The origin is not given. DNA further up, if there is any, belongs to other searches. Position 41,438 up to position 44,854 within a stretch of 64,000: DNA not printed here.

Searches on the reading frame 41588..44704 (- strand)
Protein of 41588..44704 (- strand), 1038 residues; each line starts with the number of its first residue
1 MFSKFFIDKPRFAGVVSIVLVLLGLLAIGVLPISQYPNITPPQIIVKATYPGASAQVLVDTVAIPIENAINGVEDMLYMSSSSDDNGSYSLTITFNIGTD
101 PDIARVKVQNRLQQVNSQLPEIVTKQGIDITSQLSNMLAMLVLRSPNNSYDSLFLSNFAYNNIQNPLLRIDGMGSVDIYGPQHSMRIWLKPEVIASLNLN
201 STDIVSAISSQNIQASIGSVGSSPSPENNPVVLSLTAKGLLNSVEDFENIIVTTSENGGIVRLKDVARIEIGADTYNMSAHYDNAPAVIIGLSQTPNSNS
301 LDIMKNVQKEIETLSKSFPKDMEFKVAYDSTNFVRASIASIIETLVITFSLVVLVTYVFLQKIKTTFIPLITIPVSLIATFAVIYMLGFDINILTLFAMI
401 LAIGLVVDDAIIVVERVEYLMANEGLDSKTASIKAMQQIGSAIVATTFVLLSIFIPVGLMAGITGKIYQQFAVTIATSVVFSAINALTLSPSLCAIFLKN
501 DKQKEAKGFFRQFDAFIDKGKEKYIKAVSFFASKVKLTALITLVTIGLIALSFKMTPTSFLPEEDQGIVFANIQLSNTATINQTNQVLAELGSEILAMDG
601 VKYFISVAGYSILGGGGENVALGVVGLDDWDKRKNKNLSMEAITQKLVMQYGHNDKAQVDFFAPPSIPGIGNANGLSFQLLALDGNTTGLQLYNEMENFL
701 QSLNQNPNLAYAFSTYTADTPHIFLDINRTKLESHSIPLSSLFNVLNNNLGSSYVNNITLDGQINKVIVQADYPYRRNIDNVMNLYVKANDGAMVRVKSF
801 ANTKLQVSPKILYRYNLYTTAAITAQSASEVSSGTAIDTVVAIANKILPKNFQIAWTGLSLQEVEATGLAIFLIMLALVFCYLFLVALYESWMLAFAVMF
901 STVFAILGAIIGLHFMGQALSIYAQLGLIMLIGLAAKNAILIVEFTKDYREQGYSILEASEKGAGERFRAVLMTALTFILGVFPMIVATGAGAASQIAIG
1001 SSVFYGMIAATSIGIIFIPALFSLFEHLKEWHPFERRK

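Call 58: search_protein_families(library=pfam, proteins=[window:41588-44704:-], max_evalue=0.00001)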
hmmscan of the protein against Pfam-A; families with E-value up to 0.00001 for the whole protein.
window:41588-44704:- (1038 aa): 2 families
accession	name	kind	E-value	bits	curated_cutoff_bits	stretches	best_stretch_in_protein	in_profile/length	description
PF00873.25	ACR_tran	-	6.8e-291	968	28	1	2-1025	1-1020/1021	AcrB/AcrD/AcrF family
PF03176.21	MMPL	-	3.1e-21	76.1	20.5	2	343-512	147-321/333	MMPL family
